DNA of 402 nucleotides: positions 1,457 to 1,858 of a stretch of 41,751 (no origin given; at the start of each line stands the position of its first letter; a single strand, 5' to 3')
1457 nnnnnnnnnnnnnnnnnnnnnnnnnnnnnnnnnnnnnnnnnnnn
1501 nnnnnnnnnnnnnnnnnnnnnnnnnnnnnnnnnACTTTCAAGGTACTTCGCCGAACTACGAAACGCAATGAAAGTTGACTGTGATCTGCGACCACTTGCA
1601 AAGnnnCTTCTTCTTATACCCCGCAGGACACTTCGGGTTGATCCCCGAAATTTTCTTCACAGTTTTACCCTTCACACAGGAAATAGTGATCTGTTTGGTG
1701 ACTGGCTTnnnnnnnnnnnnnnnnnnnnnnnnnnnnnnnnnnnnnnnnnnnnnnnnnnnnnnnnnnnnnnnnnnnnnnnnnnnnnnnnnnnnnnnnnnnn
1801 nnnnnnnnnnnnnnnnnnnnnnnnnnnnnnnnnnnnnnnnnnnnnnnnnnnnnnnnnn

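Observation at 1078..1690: Conserved lysine-rich, two-cysteine C-terminal module on neighbouring secreted proteins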

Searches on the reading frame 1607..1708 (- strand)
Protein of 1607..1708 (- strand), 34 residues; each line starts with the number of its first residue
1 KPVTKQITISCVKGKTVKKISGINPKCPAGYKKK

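Call 38: search_solved_structures(query=A7, max_evalue=10, show_alignments=3)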
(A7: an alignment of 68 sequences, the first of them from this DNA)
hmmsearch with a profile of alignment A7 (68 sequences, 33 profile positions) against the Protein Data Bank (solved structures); distinct sequences matched with E-value up to 10: 1.
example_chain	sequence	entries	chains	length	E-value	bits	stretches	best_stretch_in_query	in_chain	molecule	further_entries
6jzj_A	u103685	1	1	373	0.23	14.6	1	7-17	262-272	Major fimbrium subunit FimA type-2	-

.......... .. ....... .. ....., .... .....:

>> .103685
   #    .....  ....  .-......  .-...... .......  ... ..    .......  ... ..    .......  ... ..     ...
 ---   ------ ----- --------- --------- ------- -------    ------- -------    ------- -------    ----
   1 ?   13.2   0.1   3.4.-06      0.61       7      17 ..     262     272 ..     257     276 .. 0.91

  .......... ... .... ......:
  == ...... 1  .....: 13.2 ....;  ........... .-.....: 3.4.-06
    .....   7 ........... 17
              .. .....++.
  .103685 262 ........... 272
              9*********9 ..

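Call 41: find_related_loci(query=A7, collection=viral_contigs, flank=4000)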
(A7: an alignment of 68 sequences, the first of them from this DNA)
Query A7 (34 aa) in viral_contigs; peptide patterns used: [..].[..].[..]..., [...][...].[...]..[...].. (x = any residue, [..] = any of these).
94 stretches matched a pattern; 40 encode a relative of the query (tblastn E <= 1e-3); 40 distinct loci.
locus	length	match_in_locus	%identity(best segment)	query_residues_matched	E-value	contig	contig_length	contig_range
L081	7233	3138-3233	75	3-34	2e-12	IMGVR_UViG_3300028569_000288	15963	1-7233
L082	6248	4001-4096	75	3-34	2e-12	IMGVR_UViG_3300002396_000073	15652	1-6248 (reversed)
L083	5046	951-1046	75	3-34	2e-12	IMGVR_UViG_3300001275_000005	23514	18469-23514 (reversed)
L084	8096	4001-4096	75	3-34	2e-12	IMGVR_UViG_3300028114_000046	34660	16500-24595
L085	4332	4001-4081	81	8-34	1e-11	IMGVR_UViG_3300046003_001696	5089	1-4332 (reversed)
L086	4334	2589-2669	81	8-34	1e-11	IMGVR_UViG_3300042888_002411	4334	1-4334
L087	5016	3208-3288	81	8-34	1e-11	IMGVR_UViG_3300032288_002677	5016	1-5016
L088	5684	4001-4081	81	8-34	1e-11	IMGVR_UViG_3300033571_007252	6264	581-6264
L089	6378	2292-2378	76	5-33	6e-11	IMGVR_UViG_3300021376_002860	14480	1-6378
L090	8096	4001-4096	63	3-34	3e-10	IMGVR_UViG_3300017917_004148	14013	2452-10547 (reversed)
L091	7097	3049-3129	67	8-34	1e-9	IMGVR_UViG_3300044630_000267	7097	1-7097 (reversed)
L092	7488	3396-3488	71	3-33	2e-9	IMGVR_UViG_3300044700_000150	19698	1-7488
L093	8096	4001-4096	63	3-34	2e-9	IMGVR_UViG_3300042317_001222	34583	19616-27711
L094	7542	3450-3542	68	3-33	3e-9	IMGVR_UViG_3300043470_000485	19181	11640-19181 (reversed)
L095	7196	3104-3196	58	3-33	4e-9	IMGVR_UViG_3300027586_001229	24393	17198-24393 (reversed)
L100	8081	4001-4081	67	8-34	4e-8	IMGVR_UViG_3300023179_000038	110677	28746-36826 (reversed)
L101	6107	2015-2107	52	3-33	3e-8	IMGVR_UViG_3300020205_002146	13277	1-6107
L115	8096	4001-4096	53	3-34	7e-8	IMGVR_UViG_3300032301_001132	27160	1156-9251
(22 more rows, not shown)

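Call 43: search_protein_families(library=pfam, proteins=[L100:2396-4081:+, L081:2241-3233:+, L089:1134-2378:+, L094:2352-3557:+, L101:962-2107:+, L115:2870-4099:+], max_evalue=0.01)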
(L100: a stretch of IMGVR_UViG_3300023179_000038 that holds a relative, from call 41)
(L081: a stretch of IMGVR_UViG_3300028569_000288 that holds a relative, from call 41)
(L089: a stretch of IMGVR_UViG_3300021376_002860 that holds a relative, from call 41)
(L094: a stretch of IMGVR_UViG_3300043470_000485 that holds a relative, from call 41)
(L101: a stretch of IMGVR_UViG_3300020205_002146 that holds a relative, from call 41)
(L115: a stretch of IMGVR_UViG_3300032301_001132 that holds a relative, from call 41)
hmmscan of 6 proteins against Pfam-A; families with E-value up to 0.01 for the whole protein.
L100:2396-4081:+ (562 aa): 0 families

L081:2241-3233:+ (331 aa): 1 family
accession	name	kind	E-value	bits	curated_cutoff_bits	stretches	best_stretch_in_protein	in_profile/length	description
PF00089.32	Trypsin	-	1.2e-10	42.1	20.6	1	49-229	25-184/220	Trypsin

L089:1134-2378:+ (415 aa): 2 families
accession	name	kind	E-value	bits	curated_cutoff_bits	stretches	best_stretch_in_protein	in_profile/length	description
PF00089.32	Trypsin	-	1.7e-10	41.5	20.6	1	35-237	16-197/220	Trypsin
PF13365.12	Trypsin_2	-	0.00078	20.6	27.6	1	42-228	2-141/144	Trypsin-like peptidase domain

L094:2352-3557:+ (402 aa): 2 families
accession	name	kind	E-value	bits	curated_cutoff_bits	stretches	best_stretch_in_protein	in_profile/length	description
PF00089.32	Trypsin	-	6e-12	46.3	20.6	2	50-93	3-46/220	Trypsin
PF13365.12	Trypsin_2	-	0.00028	22.1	27.6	1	74-278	1-141/144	Trypsin-like peptidase domain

L101:962-2107:+ (382 aa): 1 family
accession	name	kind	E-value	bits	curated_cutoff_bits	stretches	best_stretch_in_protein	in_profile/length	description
PF00089.32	Trypsin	-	0.0032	17.7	20.6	1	60-201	26-146/220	Trypsin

L115:2870-4099:+ (410 aa): 1 family
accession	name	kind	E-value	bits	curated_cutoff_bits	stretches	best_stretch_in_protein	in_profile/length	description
PF00089.32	Trypsin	-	8e-06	26.3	20.6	1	61-186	27-134/220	Trypsin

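Call 44: search_protein_families(library=phrogs, proteins=[L100:2396-4081:+, L081:2241-3233:+, L089:1134-2378:+, L094:2352-3557:+, L101:962-2107:+, L115:2870-4099:+], max_evalue=0.01)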
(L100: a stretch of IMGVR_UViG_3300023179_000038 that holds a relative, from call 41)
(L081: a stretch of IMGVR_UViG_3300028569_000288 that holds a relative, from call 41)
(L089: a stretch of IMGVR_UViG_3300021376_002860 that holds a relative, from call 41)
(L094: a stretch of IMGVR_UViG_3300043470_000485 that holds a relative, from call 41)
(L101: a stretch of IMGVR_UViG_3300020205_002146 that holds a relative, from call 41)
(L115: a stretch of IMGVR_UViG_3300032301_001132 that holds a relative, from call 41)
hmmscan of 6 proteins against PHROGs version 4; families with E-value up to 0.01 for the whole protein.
L100:2396-4081:+ (562 aa): 1 family
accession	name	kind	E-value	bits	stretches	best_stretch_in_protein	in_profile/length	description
phrog_1846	-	unknown function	0.0056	16.8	1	415-536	138-258/407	-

L081:2241-3233:+ (331 aa): 0 families

L089:1134-2378:+ (415 aa): 1 family
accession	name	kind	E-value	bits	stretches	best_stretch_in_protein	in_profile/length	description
phrog_2335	-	tail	4.3e-05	22.6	1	274-390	1029-1158/1536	tail length tape measure protein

L094:2352-3557:+ (402 aa): 0 families

L101:962-2107:+ (382 aa): 0 families

L115:2870-4099:+ (410 aa): 0 families

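Call 47: search_protein_families(library=phrogs, proteins=[L100:81-614:+, L100:598-2379:+, L100:4190-6706:+, L100:7107-7511:+], max_evalue=0.001)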
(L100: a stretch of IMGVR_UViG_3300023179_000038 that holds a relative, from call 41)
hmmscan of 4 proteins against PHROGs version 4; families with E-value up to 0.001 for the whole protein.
L100:81-614:+ (177 aa): 1 family
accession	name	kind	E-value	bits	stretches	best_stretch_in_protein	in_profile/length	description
phrog_9507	-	unknown function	1.5e-45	156.4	1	1-173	1-173/175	-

L100:598-2379:+ (593 aa): 3 families
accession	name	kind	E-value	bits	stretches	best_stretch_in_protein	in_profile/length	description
phrog_2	-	head and packaging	1.4e-14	54.8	1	73-545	275-595/807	terminase large subunit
phrog_17415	-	head and packaging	5.6e-13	48.8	2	298-485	606-793/940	terminase large subunit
phrog_2699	-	head and packaging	2.1e-05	24.6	1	434-520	176-266/315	terminase large subunit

L100:4190-6706:+ (838 aa): 0 families

L100:7107-7511:+ (134 aa): 1 family
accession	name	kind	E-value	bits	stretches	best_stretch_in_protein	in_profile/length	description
phrog_25359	-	unknown function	2.6e-10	41.2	1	2-81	4-81/94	-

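Call 52: search_protein_representatives(alignment_id=A7)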
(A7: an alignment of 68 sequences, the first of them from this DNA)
Query: 68 sequences, 33 profile positions. Proteins with E-value up to 0.001 (for the whole library): 2939; up to 1e-10: 587; up to 1e-30: 0. The best 150 are listed.
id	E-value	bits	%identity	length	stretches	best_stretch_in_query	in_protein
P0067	9.2e-28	111.9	-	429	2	2-33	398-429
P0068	7.7e-26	105.7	-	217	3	5-31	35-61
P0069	8.7e-21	89.6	-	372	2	3-32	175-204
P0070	2.4e-19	84.9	-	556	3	5-33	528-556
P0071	4.4e-19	84.1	-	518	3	8-33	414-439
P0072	9.2e-19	83.1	-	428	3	6-32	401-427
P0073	2.3e-18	81.8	-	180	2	6-33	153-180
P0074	8.6e-18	80.0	-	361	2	6-33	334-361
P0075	1.3e-17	79.5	-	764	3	7-33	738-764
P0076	1.8e-17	79.0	-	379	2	6-33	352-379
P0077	9.5e-17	76.6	-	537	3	7-33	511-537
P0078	3.0e-16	75.1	-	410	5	8-33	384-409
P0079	5.5e-16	74.2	-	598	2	2-33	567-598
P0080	6.8e-16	73.9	-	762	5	7-33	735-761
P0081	2.8e-15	72.0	-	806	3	7-31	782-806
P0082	4.4e-15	71.3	-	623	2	6-31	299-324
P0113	4.9e-13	64.8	-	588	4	6-30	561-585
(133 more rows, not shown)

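Call 54: search_protein_families(library=pfam, proteins=[P0078, P0072, P0068, P0069, P0071, P0082, P0067, P0113, P0080, P0075], max_evalue=0.1)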
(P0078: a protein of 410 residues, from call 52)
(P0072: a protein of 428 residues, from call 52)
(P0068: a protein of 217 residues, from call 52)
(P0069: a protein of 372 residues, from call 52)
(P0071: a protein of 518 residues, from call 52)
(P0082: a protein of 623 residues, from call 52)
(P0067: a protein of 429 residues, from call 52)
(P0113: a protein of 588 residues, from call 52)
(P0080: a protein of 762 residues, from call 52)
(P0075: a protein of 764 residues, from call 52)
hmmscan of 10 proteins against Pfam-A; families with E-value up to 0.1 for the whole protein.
P0078 (410 aa): 1 family
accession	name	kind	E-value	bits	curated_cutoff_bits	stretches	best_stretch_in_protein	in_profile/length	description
PF25379.1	Adt-1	-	0.016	15.9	31.8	1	262-307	27-69/76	Adt-1-like domain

P0072 (428 aa): 0 families

P0068 (217 aa): 5 families
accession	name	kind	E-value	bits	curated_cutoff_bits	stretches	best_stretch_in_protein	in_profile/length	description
PF12662.13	cEGF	-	0.0014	18.9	26.6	0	181-187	5-11/24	Complement Clr-like EGF-like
PF02822.19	Antistasin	-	0.0039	18.1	21.2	0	181-188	9-16/26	Antistasin family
PF25454.1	zf-C3HC4_IRF-2BP1_2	-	0.006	17.2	26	0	36-62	26-52/72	IRF-2BP1/2 C3HC4 zinc finger domain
PF18847.6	LPD29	-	0.061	14.5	27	0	28-90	25-85/93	Large polyvalent protein associated domain 29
PF14670.12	FXa_inhibition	-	0.066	13.8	33.4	0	51-65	18-32/36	Coagulation Factor Xa inhibitory site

P0069 (372 aa): 1 family
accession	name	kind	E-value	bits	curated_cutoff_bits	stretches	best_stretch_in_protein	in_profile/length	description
PF00188.32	CAP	-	0.0024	19.1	21.1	1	302-360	49-109/117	Cysteine-rich secretory protein family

P0071 (518 aa): 6 families
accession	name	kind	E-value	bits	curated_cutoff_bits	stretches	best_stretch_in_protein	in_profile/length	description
PF00041.27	fn3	-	2.3e-09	37.8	25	2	36-121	3-80/84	Fibronectin type III domain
PF16656.11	Pur_ac_phosph_N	-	0.0019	19.1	30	1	51-120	25-90/93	Purple acid Phosphatase, N-terminal domain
PF25300.1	Fn3_Dep-1_3rd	-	0.0057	16.9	26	1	54-118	13-80/85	Dep-1 third Fn3-like domain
PF16383.10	DUF4992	-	0.0099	16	29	1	32-124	46-138/183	Domain of unknown function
PF09294.16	Interfer-bind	-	0.017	15.8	21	1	52-110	29-85/104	Interferon-alpha/beta receptor, fibronectin type III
PF12662.13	cEGF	-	0.071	13.4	26.6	0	432-439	6-13/24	Complement Clr-like EGF-like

P0082 (623 aa): 5 families
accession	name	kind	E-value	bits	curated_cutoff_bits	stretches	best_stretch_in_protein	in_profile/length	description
PF24684.1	Vgb_lyase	-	1.3e-10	41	50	1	349-493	145-287/290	Virginiamycin B lyase family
PF08450.18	SGL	-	2.4e-06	27.8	26.3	0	348-423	5-80/246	SMP-30/Gluconolactonase/LRE-like region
PF01436.27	NHL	-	0.00013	22.2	20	0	519-542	2-25/28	NHL repeat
PF03478.24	Beta-prop_KIB1-4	-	0.00013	22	27.4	0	276-419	7-147/242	KIB1-4 beta-propeller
PF06739.17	SBBP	-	0.096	13.1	20.5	0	519-535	13-29/38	Beta-propeller repeat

P0067 (429 aa): 2 families
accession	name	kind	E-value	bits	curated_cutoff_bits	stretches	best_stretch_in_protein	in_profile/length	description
PF20716.2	ATPTG10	-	0.0068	17.3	25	0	241-265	22-46/99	ATPTG10-like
PF19565.4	DUF6087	-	0.078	13.7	27.1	0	246-266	45-65/99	Family of unknown function (DUF6087)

P0113 (588 aa): 0 families

P0080 (762 aa): 0 families

P0075 (764 aa): 1 family
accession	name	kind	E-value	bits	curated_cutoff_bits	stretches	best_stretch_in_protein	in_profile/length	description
PF23197.1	IG_AIR9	-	0.0096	16.2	27.5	1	274-334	5-71/87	AIR9 A9 domain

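Call 55: list_cluster_members(proteins=[P0067, P0068, P0069, P0071, P0072, P0078, P0080, P0082, P0113, P0075])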
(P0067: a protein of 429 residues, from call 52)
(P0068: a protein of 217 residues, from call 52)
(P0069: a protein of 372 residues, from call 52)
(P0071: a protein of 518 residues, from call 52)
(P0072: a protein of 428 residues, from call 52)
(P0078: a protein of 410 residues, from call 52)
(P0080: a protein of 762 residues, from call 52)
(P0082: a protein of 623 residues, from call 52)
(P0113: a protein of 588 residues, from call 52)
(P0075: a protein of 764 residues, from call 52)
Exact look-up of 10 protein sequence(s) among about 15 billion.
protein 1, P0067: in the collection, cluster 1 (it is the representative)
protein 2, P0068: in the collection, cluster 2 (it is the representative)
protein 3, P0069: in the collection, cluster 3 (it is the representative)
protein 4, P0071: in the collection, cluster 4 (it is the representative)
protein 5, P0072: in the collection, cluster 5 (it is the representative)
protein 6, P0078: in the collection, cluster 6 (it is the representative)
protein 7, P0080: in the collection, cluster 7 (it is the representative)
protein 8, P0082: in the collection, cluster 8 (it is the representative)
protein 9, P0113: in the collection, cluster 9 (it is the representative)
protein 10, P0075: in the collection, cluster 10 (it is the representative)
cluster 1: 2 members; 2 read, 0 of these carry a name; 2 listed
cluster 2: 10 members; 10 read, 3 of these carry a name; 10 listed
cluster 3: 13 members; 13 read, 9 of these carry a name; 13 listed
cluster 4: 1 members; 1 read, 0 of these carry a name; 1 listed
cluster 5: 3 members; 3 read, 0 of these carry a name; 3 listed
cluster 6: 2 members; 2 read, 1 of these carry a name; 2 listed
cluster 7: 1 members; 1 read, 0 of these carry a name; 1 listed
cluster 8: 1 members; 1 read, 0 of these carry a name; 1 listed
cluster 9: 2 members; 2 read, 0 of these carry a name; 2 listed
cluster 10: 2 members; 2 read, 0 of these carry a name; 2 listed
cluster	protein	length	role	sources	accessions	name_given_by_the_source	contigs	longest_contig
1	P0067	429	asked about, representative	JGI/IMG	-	-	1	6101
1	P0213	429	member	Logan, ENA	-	-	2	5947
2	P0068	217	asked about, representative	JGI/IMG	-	hypothetical protein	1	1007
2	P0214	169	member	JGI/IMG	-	hypothetical protein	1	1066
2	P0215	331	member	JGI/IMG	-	hypothetical protein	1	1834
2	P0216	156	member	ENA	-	-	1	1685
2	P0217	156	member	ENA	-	-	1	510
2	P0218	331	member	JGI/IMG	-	-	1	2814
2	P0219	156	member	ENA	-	-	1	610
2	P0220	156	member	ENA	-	-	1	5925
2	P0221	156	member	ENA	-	-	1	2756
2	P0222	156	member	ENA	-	-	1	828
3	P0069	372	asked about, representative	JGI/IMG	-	hypothetical protein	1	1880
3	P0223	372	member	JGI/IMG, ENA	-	hypothetical protein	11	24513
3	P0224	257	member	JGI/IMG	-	hypothetical protein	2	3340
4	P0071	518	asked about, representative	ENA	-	-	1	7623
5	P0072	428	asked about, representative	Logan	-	-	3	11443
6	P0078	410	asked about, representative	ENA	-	-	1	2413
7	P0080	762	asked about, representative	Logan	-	-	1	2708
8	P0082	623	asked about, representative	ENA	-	-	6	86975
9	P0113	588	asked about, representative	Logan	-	-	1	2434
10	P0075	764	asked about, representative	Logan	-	-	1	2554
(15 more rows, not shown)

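Call 66: find_encoding_contigs(protein=P0082, flank=6000, max_places=2)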
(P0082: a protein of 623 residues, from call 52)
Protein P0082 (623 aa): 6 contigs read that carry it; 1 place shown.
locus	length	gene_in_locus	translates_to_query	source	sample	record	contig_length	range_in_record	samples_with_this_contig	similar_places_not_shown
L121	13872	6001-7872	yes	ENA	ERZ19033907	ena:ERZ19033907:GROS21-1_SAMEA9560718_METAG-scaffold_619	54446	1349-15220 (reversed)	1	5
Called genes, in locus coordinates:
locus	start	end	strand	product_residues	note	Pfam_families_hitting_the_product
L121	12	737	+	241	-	-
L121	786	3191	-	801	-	PF00990:GGDEF, PF00563:EAL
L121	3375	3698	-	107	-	PF10724:DUF2516 (weak)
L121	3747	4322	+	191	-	PF13576:Pentapeptide_3 (faint), PF13599:Pentapeptide_4, PF00805:Pentapeptide (weak), PF13599:Pentapeptide_4 (weak)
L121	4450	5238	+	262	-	PF01255:Prenyltransf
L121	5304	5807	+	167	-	-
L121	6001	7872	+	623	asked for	PF08450:SGL (faint), PF24684:Vgb_lyase (weak)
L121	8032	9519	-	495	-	PF07690:MFS_1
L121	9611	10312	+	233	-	PF00440:TetR_N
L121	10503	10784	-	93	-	-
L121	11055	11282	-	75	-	PF13396:PLDc_N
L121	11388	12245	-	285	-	PF27100:DcsG_N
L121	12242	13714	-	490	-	PF00361:Proton_antipo_M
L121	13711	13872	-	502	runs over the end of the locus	?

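Call 73: search_protein_families(library=pfam, alignment_id=A10, max_evalue=0.001)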
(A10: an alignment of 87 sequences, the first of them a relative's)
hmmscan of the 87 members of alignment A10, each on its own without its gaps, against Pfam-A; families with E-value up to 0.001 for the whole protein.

A. member 1, P0067 (429 aa): 0 families

B. families by the number of members that match (of 87 scanned): 21 families
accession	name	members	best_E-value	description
PF13306.12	LRR_5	3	2.6e-31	BspA type Leucine rich repeat region (6 copies)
PF00041.27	fn3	2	1.5e-16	Fibronectin type III domain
PF00361.26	Proton_antipo_M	1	3.2e-36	NADH:quinone oxidoreductase/Mrp antiporter, TM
PF09479.16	Flg_new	1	1.5e-35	Listeria-Bacteroides repeat domain (List_Bact_rpt)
PF00173.33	Cyt-b5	1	4.8e-32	Cytochrome b5-like Heme/Steroid binding domain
PF03714.20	PUD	1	7.4e-20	Bacterial pullanase-associated domain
PF13365.12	Trypsin_2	1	5.9e-19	Trypsin-like peptidase domain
PF24684.1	Vgb_lyase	1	1.3e-10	Virginiamycin B lyase family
PF00089.32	Trypsin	1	6.9e-10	Trypsin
PF08450.18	SGL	1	2.4e-06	SMP-30/Gluconolactonase/LRE-like region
PF04205.19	FMN_bind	1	1.6e-05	FMN-binding domain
PF16656.11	Pur_ac_phosph_N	1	6.9e-05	Purple acid Phosphatase, N-terminal domain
PF19368.5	AraR_C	1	7.3e-05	AraR C-terminal winged HTH domain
PF01436.27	NHL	1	0.00013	NHL repeat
PF03478.24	Beta-prop_KIB1-4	1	0.00013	KIB1-4 beta-propeller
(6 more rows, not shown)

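Call 78: search_dna_similar(query=L100:2396-4081:+, collection=phages, mode=protein, max_rows=15)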
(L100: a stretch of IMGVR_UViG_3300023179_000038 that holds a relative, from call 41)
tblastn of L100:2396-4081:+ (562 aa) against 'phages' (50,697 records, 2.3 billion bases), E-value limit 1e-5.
No match.
